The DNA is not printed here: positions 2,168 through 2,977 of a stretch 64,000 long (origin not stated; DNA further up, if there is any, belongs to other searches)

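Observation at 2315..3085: Cas4/RecB-like nuclease divided by a single in-frame TAA and carrying a two-helix membrane hairpin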

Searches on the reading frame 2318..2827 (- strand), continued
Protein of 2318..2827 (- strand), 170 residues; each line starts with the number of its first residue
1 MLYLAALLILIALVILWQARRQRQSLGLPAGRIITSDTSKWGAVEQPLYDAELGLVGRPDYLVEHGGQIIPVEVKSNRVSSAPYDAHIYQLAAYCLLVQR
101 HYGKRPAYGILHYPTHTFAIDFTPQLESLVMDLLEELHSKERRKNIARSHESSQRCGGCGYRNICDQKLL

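Call 29: find_encoding_contigs(protein=P0183, flank=3000, max_places=2)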
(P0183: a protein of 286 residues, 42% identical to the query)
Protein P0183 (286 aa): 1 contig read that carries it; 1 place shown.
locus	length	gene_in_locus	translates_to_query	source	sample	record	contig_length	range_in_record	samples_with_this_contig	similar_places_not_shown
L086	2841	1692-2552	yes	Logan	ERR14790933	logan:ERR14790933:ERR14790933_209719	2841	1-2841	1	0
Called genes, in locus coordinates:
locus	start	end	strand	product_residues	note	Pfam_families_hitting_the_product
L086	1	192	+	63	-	?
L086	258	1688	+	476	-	PF02163:Peptidase_M50, PF13180:PDZ_2 (weak), PF17820:PDZ_6 (weak), PF00595:PDZ, PF13180:PDZ_2, PF17820:PDZ_6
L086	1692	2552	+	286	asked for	PF12705:PDDEXK_1, PF01930:Cas_Cas4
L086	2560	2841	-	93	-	?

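Call 37: search_solved_structures(query=A1, max_evalue=0.01, show_alignments=2)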
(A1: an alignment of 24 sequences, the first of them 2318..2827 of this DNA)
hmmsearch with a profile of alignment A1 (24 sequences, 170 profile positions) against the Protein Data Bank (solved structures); distinct sequences matched with E-value up to 0.01: 2.
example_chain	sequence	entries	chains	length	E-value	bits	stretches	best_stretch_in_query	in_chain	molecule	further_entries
8d3l_I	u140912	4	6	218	0.00039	23.5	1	68-169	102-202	CRISPR-associated exonuclease Cas4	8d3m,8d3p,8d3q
4r5q_A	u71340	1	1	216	0.0024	20.9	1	48-167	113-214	CRISPR-associated exonuclease, Cas4 family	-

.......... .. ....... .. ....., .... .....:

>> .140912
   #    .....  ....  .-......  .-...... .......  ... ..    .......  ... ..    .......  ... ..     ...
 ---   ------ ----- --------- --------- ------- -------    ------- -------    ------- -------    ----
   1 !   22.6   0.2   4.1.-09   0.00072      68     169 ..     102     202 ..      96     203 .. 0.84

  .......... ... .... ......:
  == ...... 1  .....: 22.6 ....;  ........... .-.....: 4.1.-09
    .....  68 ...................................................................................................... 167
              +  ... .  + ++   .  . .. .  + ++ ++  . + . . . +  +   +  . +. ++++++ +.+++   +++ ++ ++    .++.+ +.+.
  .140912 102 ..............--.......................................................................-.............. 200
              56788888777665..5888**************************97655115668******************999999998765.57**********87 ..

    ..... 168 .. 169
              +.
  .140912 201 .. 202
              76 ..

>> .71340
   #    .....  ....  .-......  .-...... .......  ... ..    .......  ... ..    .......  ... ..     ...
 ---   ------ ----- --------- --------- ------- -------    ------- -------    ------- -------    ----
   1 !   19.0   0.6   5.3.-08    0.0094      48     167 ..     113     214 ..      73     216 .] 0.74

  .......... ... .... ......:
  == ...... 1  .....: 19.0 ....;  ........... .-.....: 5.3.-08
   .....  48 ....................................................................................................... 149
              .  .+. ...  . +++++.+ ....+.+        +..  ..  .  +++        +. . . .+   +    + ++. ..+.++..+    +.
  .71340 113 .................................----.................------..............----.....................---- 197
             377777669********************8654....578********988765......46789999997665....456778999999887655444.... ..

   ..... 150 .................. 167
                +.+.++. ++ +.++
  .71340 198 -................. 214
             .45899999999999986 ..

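Call 39: predict_structure(alignment_id=A2)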
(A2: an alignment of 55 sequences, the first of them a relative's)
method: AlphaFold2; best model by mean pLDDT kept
length: 245 residues; sequences in the alignment: 55
mean_pLDDT: 83.5   pTM: 0.79
mean pLDDT of the five models: 83.5, 79.3, 76.2, 74.8, 74.7
residues with pLDDT >= 90: 117; 70-90: 71; 50-70: 53; < 50: 4
segments of 3 or more residues with pLDDT < 50: 242-245
pLDDT, mean of each block of 10 residues (from residue 1): 90 65 63 77 86 88 77 86 93 90 85 74 95 95 94 94 98 97 95 98 95 75 57 56 43
secondary structure, 60 per line:
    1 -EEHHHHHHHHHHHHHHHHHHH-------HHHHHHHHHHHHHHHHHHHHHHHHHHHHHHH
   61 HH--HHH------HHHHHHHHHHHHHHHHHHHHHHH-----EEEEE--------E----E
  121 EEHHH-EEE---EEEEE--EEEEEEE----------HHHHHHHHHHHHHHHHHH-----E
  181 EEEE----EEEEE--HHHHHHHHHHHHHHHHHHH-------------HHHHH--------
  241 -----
elements in order: H4-22 H30-62 H74-96 E102-106 E120-122 E127-129 E133-137 E140-146 H157-174 E180-184 E189-193 H196-214 H228-232

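Call 41: fold_search(model_id=the predicted structure, library=pdb)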
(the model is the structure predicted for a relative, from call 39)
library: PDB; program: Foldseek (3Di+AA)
matches with E <= 10: 245; with E <= 0.001: 11
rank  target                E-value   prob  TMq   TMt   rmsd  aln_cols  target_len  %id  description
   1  8d3l_J                1.4e-06  1.00  0.51  0.57  11.5       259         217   17  Type I-C Cas4-Cas1-Cas2 complex bound to a PAM/PAM prespacer (released 2022-11-02)
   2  7mi4_A                1.3e-05  1.00  0.51  0.24  11.1       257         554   21  Symmetrical PAM-PAM prespacer bound Cas4/Cas1/Cas2 complex (released 2021-11-17)
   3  8d3l_I                1.3e-05  1.00  0.51  0.57   9.6       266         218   16  Type I-C Cas4-Cas1-Cas2 complex bound to a PAM/PAM prespacer (released 2022-11-02)
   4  7mi5_A                1.5e-05  1.00  0.52  0.24  10.7       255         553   20  Asymmetrical PAM-Non PAM prespacer bound Cas4/Cas1/Cas2 complex (released 2021-11-17)
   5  8d3q_J                1.5e-05  1.00  0.34  0.44   9.1       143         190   24  Type I-C Cas4-Cas1-Cas2 complex bound to a PAM/NoPAM prespacer (released 2022-11-02)
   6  9iab_B                1.5e-05  1.00  0.39  0.37  11.5       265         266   15  Structure of the Argonaute-associated Cas4 family protein 1 (ACE1) from Chroococcidiopsis thermalis (CtACE1) (released 2025-04-23)
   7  9iab_A                2.2e-05  1.00  0.38  0.36  11.7       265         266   14  Structure of the Argonaute-associated Cas4 family protein 1 (ACE1) from Chroococcidiopsis thermalis (CtACE1) (released 2025-04-23)
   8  9iac_A                3.6e-05  1.00  0.38  0.36  11.9       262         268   14  Structure of the Argonaute-associated Cas4 family protein 1 (ACE1) from Microcystis aeruginosa (MaACE1) (released 2025-04-23)
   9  9iac_B                4.2e-05  1.00  0.39  0.36  12.0       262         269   14  Structure of the Argonaute-associated Cas4 family protein 1 (ACE1) from Microcystis aeruginosa (MaACE1) (released 2025-04-23)
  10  8xa9_B                4.7e-04  1.00  0.34  0.38   3.6       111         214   16  Human MGME1 in complex with 5'-overhang DNA (released 2024-03-20)
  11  5zyv_A                5.6e-04  1.00  0.39  0.46  11.0       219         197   15  Crystal structure of human MGME1 with single strand DNA2 and Ca2+ (released 2018-09-19)
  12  8xa9_A                1.2e-03  1.00  0.40  0.44   8.2       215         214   13  Human MGME1 in complex with 5'-overhang DNA (released 2024-03-20)
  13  5zyt_D                1.3e-03  1.00  0.33  0.37   3.5       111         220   16  Crystal structure of human MGME1 with 3' overhang double strand DNA3 (released 2018-09-19)
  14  4r5q                  1.4e-03  1.00  0.28  0.31   2.5        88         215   25  Crystal structure and nuclease activity of the CRISPR-associated Cas4 protein Pcal_0546 from Pyrobaculum calidifontis co (released 2014-09-17)
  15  5zyt_C                1.7e-03  1.00  0.36  0.39  15.8       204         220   14  Crystal structure of human MGME1 with 3' overhang double strand DNA3 (released 2018-09-19)
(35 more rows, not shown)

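Call 46: search_solved_structures(query=A4, max_evalue=1, show_alignments=4)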
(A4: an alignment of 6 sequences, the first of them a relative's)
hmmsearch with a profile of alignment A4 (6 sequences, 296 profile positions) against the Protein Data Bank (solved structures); distinct sequences matched with E-value up to 1: 6.
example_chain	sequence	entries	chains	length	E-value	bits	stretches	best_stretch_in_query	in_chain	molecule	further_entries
8d3l_I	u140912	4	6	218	6.4e-10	42.4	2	194-295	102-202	CRISPR-associated exonuclease Cas4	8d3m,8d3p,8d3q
4r5q_A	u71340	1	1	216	2.4e-07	34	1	180-293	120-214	CRISPR-associated exonuclease, Cas4 family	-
4ic1_A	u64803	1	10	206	0.0014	21.6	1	177-295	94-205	Uncharacterized protein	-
7mi4_A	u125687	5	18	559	0.0025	20.8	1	170-291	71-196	CRISPR-associated exonuclease Cas4/endonuclease Cas1 fusion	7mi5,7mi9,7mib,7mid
9ejz_R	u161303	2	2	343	0.085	15.8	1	29-112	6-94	Human M5 muscarinic acetylcholine receptor | Muscarinic acetylcholine receptor M5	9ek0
6tyb_G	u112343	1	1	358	0.67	12.8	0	12-57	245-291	Envelope glycoprotein gp160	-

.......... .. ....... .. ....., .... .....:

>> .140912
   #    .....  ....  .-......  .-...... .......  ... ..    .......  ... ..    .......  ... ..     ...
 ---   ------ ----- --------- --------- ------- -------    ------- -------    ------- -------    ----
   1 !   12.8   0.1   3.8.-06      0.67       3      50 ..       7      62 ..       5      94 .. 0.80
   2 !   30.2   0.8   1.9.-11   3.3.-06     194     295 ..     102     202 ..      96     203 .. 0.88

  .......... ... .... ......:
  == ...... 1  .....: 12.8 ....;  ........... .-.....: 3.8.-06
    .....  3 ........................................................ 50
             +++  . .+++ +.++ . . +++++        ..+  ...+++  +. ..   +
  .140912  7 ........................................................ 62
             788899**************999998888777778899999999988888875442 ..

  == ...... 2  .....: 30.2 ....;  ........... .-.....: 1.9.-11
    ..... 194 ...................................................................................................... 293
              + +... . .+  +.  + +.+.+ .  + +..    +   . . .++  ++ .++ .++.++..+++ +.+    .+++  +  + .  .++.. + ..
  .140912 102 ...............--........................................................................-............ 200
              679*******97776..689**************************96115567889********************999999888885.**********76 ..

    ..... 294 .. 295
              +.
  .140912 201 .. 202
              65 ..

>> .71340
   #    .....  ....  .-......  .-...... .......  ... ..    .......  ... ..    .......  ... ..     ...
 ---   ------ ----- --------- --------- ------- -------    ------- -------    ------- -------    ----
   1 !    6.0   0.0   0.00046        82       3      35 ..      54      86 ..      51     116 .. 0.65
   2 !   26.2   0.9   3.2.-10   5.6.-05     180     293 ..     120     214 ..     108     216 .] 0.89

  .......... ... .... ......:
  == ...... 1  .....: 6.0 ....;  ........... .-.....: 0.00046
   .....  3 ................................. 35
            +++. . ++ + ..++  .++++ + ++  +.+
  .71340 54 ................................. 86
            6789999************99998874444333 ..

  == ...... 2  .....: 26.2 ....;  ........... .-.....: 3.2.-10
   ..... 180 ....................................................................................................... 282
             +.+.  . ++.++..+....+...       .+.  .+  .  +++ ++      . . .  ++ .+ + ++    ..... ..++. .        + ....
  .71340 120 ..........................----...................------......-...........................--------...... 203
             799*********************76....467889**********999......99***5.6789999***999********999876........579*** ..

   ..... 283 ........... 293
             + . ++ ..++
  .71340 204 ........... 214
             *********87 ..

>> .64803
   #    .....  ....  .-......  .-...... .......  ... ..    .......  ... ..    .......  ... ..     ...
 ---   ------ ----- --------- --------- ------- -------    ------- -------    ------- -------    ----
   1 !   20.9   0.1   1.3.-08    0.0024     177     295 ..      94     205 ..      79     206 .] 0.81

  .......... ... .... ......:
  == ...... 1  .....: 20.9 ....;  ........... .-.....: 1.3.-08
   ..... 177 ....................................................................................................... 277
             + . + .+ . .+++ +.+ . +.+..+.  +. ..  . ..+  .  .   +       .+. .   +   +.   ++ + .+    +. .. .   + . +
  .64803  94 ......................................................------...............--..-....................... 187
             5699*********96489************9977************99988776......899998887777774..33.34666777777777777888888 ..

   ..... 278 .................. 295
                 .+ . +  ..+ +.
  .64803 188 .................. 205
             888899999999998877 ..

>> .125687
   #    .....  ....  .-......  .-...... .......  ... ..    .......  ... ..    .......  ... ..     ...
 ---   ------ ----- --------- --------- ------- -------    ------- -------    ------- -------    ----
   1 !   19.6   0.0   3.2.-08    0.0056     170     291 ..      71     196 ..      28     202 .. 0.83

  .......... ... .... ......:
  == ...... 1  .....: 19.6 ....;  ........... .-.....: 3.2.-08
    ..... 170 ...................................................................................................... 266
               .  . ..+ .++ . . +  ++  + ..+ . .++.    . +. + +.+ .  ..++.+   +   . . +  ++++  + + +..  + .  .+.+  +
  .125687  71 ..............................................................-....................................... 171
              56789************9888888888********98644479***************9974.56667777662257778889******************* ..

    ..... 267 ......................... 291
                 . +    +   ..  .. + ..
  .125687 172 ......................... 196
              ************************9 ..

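Call 48: list_cluster_members(proteins=[window:2318-2827:-, window:2852-3085:-])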
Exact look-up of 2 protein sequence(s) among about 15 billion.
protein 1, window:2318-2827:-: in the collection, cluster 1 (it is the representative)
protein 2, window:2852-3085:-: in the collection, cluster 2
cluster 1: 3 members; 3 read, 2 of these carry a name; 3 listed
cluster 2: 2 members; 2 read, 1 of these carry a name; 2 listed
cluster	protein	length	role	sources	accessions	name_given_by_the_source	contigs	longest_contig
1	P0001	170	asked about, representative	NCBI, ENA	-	-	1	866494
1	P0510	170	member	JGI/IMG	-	CRISPR-associated exonuclease Cas4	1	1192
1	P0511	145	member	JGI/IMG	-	CRISPR-associated exonuclease Cas4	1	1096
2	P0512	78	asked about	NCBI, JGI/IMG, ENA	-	hypothetical protein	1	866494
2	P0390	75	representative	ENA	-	-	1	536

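Call 51: find_related_loci(query=A1, collection=viral_contigs, flank=4000)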
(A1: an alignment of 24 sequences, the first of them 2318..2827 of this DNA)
Query A1 (170 aa) in viral_contigs; peptide patterns used: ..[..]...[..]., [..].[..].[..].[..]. (x = any residue, [..] = any of these).
17 stretches matched a pattern, but none encodes a relative of the query by tblastn (E <= 1e-3).

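Call 52: find_related_loci(query=A4, collection=metagenome_contigs, flank=5000)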
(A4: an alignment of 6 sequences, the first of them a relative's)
Query A4 (245 aa) in metagenome_contigs; peptide patterns used: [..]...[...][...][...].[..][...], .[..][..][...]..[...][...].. (x = any residue, [..] = any of these).
600 stretches matched a pattern (row limit reached: there are more); 510 encode a relative of the query (tblastn E <= 1e-3); the best 80 are kept; 80 distinct loci.
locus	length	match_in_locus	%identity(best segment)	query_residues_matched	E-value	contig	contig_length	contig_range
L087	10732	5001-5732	53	2-244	1e-71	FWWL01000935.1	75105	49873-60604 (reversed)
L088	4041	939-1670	53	2-244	7e-71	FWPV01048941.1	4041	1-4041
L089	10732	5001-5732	52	2-244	2e-68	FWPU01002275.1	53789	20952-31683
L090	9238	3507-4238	51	2-244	8e-68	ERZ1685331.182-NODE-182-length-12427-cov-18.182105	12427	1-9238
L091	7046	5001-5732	51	2-244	3e-67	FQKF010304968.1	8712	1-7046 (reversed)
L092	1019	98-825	59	1-245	2e-64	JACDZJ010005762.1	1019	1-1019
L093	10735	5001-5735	51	2-245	1e-58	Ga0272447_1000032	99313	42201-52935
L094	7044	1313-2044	49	2-244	2e-57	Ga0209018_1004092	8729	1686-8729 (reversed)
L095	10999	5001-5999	56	1-244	1e-55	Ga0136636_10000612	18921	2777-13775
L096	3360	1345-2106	41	1-244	1e-54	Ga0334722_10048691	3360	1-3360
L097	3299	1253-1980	58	1-244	5e-64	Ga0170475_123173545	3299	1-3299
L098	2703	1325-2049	54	1-244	7e-62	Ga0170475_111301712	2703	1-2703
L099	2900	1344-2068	58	1-244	2e-65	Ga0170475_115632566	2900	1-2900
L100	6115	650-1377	58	1-245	2e-63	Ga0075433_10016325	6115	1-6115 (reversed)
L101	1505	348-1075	57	1-245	1e-54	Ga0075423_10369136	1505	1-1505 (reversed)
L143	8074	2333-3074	44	1-245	3e-38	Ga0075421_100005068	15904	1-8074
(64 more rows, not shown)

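Call 54: list_cluster_members(proteins=[P0236, P0265, P0244, P0245, P0274, P0205, P0229, P0237, P0243, P0255])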
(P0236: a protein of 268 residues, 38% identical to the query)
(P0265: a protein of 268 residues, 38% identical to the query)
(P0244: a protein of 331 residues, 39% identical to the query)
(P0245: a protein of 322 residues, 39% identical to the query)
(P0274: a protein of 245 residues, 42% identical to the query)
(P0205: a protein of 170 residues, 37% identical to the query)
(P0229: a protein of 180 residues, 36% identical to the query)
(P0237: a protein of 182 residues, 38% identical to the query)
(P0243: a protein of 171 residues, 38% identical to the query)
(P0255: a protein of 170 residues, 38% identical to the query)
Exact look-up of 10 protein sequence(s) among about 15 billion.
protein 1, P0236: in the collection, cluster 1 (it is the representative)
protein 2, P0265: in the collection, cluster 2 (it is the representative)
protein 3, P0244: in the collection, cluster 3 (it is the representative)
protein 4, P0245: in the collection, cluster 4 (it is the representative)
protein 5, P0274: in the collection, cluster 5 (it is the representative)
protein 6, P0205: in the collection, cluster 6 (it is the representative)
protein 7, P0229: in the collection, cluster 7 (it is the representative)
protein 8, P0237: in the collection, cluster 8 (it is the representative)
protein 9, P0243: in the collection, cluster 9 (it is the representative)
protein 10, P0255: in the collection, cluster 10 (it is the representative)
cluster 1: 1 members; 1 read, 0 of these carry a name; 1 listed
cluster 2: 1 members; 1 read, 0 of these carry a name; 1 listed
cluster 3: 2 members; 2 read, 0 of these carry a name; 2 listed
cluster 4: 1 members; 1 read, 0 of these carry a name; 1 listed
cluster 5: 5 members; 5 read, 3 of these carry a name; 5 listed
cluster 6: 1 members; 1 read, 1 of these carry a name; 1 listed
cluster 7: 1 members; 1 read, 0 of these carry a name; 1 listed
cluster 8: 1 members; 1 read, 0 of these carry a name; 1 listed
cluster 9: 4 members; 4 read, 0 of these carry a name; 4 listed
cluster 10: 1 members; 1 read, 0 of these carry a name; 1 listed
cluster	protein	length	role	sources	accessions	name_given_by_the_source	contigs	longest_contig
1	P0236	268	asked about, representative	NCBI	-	-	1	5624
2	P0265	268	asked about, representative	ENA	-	-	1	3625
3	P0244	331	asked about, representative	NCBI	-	-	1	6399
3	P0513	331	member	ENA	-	-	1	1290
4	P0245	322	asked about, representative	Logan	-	-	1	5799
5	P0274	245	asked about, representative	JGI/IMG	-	-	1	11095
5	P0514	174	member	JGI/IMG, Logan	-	CRISPR-associated exonuclease Cas4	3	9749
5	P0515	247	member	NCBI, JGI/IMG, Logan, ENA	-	CRISPR-associated exonuclease Cas4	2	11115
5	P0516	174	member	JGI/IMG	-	CRISPR-associated exonuclease Cas4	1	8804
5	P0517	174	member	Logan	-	-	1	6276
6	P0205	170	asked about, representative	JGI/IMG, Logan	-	CRISPR-associated exonuclease Cas4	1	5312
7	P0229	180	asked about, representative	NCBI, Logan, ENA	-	-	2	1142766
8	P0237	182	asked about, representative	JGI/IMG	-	-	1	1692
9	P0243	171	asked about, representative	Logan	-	-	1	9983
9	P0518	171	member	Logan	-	-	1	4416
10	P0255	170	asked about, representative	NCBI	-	-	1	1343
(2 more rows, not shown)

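Call 56: find_encoding_contigs(protein=P0514, flank=3000, max_places=3)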
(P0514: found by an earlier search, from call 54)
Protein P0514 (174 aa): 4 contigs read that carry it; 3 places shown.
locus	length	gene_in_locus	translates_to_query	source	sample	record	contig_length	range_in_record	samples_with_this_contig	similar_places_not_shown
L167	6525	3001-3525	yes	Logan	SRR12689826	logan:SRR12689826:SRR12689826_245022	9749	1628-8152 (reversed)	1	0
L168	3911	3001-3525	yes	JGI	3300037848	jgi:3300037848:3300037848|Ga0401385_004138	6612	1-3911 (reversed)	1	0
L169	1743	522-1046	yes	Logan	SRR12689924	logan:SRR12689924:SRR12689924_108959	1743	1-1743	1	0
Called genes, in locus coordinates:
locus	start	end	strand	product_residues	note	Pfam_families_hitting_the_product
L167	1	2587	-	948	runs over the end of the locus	PF00989:PAS (weak), PF13185:GAF_2, PF01590:GAF, PF13185:GAF_2, PF01590:GAF, PF13185:GAF_2, PF07730:HisKA_3, PF02518:HATPase_c, +6 more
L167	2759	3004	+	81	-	-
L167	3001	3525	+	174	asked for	PF12705:PDDEXK_1, PF01930:Cas_Cas4 (weak)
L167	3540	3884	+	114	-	-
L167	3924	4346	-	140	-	PF00072:Response_reg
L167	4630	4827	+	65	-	-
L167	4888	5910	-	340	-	PF02885:Glycos_trans_3N, PF00591:Glycos_transf_3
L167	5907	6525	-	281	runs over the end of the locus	PF02146:SIR2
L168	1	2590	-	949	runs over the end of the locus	PF00989:PAS (weak), PF13185:GAF_2, PF01590:GAF, PF13185:GAF_2, PF01590:GAF, PF13185:GAF_2, PF07730:HisKA_3, PF02518:HATPase_c, +6 more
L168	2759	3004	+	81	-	-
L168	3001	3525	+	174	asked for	PF12705:PDDEXK_1, PF01930:Cas_Cas4 (weak)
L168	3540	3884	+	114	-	-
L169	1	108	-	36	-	?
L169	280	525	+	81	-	-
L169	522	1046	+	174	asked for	PF12705:PDDEXK_1, PF01930:Cas_Cas4 (weak)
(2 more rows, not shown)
